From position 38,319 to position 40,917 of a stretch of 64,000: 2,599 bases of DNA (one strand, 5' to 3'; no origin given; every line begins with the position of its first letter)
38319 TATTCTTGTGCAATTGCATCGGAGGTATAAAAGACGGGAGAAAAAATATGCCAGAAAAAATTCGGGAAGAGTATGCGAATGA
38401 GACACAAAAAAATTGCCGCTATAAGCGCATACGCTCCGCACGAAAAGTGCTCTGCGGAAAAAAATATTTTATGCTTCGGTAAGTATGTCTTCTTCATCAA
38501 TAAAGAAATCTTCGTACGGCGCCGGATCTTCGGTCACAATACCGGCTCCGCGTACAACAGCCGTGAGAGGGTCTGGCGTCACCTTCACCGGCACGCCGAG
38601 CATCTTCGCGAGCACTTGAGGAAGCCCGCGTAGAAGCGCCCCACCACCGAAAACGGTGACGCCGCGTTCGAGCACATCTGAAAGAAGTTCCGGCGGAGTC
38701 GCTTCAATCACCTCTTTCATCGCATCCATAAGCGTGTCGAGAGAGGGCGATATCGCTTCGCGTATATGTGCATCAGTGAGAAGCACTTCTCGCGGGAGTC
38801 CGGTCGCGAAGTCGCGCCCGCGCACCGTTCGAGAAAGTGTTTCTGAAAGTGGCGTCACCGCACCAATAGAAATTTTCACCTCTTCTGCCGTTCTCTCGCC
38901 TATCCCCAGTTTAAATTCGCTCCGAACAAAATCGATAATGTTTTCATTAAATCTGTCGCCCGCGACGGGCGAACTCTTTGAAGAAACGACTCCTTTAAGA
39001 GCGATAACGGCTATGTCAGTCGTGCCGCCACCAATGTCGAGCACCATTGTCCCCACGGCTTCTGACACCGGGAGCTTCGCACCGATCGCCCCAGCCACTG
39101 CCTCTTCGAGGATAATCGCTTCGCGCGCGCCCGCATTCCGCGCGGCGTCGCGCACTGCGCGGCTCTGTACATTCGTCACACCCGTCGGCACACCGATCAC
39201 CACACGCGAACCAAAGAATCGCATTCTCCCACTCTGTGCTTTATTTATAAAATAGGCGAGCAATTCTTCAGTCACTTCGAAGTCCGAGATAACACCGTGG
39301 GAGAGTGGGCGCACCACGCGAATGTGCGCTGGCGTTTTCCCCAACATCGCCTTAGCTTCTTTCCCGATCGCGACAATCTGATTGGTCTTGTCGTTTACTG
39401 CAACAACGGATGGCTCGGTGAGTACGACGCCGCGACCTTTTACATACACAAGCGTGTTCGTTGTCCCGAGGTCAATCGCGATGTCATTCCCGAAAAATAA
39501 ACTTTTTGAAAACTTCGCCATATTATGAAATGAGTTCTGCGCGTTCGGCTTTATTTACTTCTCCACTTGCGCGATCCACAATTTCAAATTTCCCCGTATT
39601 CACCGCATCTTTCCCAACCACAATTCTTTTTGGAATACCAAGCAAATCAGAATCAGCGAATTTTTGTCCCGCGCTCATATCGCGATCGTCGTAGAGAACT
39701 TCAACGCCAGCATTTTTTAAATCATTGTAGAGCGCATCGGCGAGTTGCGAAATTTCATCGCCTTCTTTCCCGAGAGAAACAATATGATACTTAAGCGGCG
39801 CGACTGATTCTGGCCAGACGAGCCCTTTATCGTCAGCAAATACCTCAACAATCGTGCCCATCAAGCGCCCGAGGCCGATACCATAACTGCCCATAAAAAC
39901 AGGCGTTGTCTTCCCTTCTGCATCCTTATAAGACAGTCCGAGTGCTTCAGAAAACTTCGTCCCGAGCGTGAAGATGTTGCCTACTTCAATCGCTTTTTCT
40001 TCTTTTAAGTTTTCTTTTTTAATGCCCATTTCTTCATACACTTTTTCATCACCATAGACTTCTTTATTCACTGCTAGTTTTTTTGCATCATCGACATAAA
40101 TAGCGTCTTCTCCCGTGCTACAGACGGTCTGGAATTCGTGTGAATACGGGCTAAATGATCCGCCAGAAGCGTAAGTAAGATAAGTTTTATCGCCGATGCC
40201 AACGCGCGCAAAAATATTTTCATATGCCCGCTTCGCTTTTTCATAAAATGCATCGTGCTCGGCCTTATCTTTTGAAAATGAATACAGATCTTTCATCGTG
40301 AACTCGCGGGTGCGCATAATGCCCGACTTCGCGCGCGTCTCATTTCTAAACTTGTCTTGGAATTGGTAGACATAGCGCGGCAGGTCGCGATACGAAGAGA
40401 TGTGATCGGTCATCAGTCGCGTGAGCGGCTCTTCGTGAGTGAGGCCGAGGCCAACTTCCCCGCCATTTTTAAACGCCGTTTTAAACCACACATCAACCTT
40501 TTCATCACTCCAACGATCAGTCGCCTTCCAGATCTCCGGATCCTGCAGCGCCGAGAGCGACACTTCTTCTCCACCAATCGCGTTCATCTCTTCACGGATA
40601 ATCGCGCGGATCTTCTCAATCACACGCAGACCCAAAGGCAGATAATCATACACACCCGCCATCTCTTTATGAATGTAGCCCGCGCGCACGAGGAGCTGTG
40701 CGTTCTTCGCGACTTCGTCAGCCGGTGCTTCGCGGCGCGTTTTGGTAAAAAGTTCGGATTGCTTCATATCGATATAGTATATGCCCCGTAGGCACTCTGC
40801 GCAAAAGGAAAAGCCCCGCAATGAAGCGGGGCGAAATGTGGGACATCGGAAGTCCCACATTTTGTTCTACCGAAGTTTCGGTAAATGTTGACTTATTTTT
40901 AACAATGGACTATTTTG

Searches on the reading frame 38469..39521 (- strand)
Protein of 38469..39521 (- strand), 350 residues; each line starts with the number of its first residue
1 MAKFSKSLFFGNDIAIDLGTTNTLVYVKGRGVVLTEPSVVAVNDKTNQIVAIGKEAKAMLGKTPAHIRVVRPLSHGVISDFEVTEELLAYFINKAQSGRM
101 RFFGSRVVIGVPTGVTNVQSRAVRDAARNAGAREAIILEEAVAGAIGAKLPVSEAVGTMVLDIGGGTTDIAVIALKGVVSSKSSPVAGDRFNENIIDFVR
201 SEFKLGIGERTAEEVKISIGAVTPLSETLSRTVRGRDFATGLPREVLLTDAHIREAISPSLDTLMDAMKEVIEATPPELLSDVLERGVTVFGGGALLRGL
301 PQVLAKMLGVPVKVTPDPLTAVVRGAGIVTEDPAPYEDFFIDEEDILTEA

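Call 10: search_protein_families(library=pfam, proteins=[window:38469-39521:-])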
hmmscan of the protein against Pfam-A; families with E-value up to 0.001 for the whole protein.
window:38469-39521:- (350 aa): 4 families
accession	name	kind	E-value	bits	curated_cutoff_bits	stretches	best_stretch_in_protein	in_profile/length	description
PF06723.19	MreB_Mbl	-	1.9e-126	421.8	27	1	12-332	2-321/327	MreB/Mbl protein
PF00012.26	HSP70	-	5.4e-11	41.9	20.6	1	87-207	113-242/599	Hsp70 protein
PF14450.12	FtsA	-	3.2e-10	40.9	31.8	1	159-315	1-110/127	Cell division protein FtsA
PF00022.25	Actin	-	5.5e-06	25.7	27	1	16-201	9-189/410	Actin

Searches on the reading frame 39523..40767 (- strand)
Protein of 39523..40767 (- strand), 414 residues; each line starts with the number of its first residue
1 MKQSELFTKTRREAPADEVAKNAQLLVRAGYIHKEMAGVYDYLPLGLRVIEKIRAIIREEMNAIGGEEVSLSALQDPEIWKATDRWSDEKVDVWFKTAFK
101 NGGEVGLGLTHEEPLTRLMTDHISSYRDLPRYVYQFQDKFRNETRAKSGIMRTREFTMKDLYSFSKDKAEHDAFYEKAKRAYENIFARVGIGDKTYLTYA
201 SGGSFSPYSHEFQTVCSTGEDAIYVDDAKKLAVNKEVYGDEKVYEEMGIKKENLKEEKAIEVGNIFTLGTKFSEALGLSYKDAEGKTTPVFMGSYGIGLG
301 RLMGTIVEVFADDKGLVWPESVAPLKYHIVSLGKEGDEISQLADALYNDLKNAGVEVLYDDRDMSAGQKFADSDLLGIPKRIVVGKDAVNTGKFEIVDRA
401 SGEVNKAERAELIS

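Call 10: search_protein_families(library=pfam, proteins=[window:39523-40767:-])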
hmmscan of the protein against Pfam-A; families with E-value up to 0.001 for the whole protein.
window:39523-40767:- (414 aa): 2 families
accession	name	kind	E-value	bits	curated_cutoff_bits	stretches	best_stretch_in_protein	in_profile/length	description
PF00587.30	tRNA-synt_2b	-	4.5e-29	102.2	29.3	1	95-309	1-178/179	tRNA synthetase class II core domain (G, H, P, S and T)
PF03129.25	HGTP_anticodon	-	3e-18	66.2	21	1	329-413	4-88/94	Anticodon binding domain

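Call 14: find_related_loci(query=window:39523-40767:-, collection=genome_contigs, flank=3000)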
Query window:39523-40767:- (414 aa) in genome_contigs; peptide patterns used: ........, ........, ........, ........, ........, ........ (x = any residue, [..] = any of these).
599 stretches matched a pattern (row limit reached: there are more); 434 encode a relative of the query (tblastn E <= 1e-3); the best 80 are kept; 80 distinct loci.
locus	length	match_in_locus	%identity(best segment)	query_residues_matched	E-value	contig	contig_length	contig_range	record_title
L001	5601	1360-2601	77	1-414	0e+0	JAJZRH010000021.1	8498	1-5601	MAG: bacterium isolate SKS1.bin80 NODE_14709_length_8498_cov_1.353004, whole genome shotgun sequence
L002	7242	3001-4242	77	1-414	0e+0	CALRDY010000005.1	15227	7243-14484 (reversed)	MAG: Candidatus Nomurabacteria bacterium isolate LH-02apr19-231 genome assembly, contig: LH-02apr19-C8668, whole genome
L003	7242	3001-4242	76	1-414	0e+0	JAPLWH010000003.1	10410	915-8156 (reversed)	MAG: Candidatus Kaiserbacteria bacterium isolate LacPavin_0818_WC50_MAG_53_14 LacPavin_0818_WC50_scaffold_909421, whole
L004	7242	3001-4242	76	1-414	0e+0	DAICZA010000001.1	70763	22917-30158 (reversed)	MAG TPA_asm: bacterium isolate clean1989 NODE_1_length_70763_cov_4.086311, whole genome shotgun sequence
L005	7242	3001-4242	74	1-414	0e+0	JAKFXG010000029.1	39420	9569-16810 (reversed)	MAG: Candidatus Parcubacteria bacterium isolate ND2_Bin_26 ND2_0000088, whole genome shotgun sequence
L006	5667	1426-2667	75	1-414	0e+0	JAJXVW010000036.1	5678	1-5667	MAG: bacterium isolate BP5.bin47 NODE_28102_length_5678_cov_1.236174, whole genome shotgun sequence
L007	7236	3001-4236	73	1-413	0e+0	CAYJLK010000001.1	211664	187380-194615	MAG TPA_asm: uncultured Candidatus Saccharibacteria bacterium isolate ERP124720_co1_118 genome assembly, contig: NODE_69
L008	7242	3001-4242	75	1-414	0e+0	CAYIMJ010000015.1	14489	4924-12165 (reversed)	MAG TPA_asm: uncultured Candidatus Saccharibacteria bacterium isolate ERP119705_co25_280 genome assembly, contig: NODE_3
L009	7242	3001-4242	74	1-414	0e+0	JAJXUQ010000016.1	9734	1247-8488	MAG: bacterium isolate BP5.bin105 NODE_12618_length_9734_cov_1.910794, whole genome shotgun sequence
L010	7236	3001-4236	71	1-413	0e+0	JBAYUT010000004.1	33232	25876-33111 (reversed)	MAG: Candidatus Paceibacterota bacterium isolate SO_2016_LW3_41 scaffold02005_LW162_2016, whole genome shotgun sequence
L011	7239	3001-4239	71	1-414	0e+0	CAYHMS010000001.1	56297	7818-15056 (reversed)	MAG TPA_asm: uncultured Candidatus Saccharibacteria bacterium isolate ERP119705_co13_291 genome assembly, contig: NODE_6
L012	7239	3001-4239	71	1-414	0e+0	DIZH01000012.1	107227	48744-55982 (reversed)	MAG TPA_asm: Patescibacteria group bacterium UBA6033 UBA6033_contig_99, whole genome shotgun sequence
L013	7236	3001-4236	70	1-413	0e+0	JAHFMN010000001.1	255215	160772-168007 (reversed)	MAG: Candidatus Kaiserbacteria bacterium isolate nzgw458 NODE_26_length_255216_cov_7.001693, whole genome shotgun sequen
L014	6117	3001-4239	71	1-414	0e+0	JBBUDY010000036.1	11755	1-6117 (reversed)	MAG: Patescibacteria group bacterium isolate H32-bin018_1 H32_bin018_1_000000000036, whole genome shotgun sequence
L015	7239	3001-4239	69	1-414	0e+0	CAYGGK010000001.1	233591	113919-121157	MAG TPA_asm: uncultured Candidatus Saccharibacteria bacterium isolate ERP113451_co3_264 genome assembly, contig: NODE_5_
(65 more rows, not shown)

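Call 75: search_protein_families(library=ncbifam, proteins=[window:39523-40767:-])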
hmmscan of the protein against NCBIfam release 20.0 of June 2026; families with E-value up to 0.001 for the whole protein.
window:39523-40767:- (414 aa): 11 families
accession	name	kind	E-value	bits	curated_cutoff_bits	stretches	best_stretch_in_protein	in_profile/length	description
NF006625.0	PRK09194.1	equivalog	1.5e-131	440.1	558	2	1-238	1-236/559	proline--tRNA ligase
TIGR00409.1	proS_fam_II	equivalog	4.1e-120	402.3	306.7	2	1-237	1-235/568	proline--tRNA ligase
NF008979.1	PRK12325.1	exception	1.2e-110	370.4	550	1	1-413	1-433/437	proline--tRNA ligase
TIGR00408.1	proS_fam_I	equivalog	8.5e-37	127.2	437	2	254-408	213-369/475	proline--tRNA ligase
NF003211.1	PRK04173.1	equivalog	1.4e-20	73.6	312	2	316-408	356-446/454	glycine--tRNA ligase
TIGR00418.1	thrS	equivalog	1.3e-19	70.5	383.65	1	33-413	187-558/565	threonine--tRNA ligase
NF003068.0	PRK03991.1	equivalog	1.3e-15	56.9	484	1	118-413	296-585/613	threonine--tRNA ligase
TIGR00389.1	glyS_dimeric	equivalog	5.9e-15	54.8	243.3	2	127-179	180-233/565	glycine--tRNA ligase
TIGR00442.1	hisS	equivalog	1.4e-10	40.8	286.75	1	36-203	3-163/406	histidine--tRNA ligase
NF011484.0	PRK14894.1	equivalog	3.2e-05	22.3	1050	0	320-395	430-505/539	glycine--tRNA ligase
TIGR00414.1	serS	equivalog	0.00031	19.9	301.65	0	95-191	220-316/418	serine--tRNA ligase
